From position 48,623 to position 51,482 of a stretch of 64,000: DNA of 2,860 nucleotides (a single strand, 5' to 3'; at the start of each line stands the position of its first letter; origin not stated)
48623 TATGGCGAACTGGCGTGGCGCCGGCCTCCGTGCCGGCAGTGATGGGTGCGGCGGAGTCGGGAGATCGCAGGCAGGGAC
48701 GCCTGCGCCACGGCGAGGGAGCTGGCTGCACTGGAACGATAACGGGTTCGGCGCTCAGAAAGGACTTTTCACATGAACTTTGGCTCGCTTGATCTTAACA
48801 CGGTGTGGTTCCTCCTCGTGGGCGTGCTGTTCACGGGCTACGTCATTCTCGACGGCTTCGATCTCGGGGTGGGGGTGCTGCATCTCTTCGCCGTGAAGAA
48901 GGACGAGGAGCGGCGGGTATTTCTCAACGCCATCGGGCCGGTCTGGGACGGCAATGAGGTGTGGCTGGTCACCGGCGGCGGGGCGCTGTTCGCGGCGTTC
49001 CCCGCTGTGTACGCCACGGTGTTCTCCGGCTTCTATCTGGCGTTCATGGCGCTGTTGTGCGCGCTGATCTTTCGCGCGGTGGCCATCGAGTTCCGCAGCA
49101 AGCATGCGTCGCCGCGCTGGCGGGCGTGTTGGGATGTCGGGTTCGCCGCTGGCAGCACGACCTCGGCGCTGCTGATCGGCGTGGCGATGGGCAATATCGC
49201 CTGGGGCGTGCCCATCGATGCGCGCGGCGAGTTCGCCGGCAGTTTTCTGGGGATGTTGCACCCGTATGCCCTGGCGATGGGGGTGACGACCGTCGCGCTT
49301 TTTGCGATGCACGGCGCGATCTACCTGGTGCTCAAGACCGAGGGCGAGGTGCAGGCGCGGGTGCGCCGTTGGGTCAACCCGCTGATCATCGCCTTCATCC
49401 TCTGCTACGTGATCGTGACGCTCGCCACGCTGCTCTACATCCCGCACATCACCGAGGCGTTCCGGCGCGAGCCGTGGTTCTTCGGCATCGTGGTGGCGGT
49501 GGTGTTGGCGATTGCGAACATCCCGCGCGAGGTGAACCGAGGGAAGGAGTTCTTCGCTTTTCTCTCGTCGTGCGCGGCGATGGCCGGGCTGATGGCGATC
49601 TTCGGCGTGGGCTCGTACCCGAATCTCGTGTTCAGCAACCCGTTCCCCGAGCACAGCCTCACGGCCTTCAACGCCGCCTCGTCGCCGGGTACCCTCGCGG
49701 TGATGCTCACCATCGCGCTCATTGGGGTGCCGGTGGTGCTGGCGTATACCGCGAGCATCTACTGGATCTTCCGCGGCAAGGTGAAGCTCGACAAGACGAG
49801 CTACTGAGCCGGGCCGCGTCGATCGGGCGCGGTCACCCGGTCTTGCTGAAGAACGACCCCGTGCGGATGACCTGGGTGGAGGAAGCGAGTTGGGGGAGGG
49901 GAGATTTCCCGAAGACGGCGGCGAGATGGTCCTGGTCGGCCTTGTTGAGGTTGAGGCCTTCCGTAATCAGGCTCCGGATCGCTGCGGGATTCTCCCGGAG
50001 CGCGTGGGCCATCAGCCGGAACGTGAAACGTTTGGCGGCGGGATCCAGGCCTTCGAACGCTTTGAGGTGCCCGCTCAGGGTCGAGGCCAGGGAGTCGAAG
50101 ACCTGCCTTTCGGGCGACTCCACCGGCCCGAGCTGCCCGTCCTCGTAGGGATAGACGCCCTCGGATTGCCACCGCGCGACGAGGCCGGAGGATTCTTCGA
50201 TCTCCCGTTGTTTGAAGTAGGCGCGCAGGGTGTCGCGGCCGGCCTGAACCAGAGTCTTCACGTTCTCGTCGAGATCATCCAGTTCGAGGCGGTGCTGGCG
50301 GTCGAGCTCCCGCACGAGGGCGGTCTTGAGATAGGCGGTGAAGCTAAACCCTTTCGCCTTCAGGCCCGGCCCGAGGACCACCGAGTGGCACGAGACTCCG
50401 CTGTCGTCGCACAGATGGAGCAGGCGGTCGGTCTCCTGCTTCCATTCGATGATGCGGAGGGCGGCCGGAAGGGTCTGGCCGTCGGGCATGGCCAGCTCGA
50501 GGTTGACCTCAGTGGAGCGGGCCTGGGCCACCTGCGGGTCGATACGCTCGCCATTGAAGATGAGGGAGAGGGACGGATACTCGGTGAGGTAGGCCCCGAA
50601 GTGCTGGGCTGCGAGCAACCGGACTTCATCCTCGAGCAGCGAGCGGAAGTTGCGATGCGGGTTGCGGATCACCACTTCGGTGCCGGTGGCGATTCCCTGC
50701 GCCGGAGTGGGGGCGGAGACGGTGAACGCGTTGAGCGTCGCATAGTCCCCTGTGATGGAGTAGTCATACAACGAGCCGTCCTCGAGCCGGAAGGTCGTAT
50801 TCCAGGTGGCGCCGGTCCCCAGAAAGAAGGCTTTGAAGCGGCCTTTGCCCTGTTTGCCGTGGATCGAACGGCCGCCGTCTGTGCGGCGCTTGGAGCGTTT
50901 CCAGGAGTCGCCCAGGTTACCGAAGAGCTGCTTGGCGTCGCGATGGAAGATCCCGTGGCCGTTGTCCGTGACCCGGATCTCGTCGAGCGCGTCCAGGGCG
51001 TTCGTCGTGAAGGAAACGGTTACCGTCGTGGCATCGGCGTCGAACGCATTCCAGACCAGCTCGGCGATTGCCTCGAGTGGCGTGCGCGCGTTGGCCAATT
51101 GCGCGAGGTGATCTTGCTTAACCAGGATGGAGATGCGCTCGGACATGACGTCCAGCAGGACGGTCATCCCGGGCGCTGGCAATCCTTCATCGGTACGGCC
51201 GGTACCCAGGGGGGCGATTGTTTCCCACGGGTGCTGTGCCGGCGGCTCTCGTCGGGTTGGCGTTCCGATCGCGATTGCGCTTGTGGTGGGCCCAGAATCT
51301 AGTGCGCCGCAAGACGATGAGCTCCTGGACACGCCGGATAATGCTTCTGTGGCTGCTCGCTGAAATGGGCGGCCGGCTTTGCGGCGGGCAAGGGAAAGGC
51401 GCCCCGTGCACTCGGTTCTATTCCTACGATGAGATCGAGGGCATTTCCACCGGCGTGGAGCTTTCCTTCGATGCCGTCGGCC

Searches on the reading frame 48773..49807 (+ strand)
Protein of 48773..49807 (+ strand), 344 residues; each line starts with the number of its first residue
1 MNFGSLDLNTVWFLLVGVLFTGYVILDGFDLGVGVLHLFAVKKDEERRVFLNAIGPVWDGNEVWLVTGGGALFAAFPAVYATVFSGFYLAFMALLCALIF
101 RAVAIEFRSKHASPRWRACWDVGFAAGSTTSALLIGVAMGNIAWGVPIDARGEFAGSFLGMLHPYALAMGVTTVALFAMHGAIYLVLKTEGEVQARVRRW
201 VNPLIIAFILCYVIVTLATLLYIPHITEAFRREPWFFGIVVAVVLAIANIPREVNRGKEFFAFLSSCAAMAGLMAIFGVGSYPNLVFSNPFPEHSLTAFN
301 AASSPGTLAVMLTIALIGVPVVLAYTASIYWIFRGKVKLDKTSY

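Call 10: search_protein_families(library=pfam, proteins=[window:48773-49807:+], max_evalue=0.01)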
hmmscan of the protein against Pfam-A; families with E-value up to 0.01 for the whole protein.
window:48773-49807:+ (344 aa): 1 family
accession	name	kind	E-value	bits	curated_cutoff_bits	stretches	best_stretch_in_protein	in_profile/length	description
PF02322.20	Cyt_bd_oxida_II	-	2.9e-105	352.4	35.6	1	8-333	1-302/302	Cytochrome bd terminal oxidase subunit II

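Call 25: find_encoding_contigs(protein=window:48773-49807:+, flank=1000, max_places=4)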
Protein window:48773-49807:+ (344 aa): no gene with exactly this product is on record in the collection.

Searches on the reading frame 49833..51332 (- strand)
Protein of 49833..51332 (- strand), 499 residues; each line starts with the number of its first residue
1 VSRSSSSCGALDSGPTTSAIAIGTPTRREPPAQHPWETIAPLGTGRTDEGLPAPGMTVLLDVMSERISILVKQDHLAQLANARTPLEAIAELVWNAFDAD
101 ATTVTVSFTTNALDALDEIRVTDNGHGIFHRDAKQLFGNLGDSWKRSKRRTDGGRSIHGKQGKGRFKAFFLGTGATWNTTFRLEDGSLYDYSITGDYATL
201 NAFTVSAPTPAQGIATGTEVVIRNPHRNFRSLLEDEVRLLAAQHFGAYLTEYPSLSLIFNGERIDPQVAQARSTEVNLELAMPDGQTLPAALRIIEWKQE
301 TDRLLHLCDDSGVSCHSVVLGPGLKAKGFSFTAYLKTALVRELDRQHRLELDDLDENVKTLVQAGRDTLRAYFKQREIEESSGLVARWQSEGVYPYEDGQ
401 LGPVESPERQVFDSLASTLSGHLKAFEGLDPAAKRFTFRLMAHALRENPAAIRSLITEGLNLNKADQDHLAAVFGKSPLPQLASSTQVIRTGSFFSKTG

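Call 10: search_protein_families(library=pfam, proteins=[window:49833-51332:-], max_evalue=0.01)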
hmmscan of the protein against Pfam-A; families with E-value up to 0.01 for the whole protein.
window:49833-51332:- (499 aa): 2 families
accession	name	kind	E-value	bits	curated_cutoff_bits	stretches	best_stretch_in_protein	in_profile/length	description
PF13589.12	HATPase_c_3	-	2.7e-16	60.3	25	1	87-180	5-93/137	Histidine kinase-, DNA gyrase B-, and HSP90-like ATPase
PF02518.31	HATPase_c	-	1.8e-05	25.5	26.4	1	86-154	7-72/111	Histidine kinase-, DNA gyrase B-, and HSP90-like ATPase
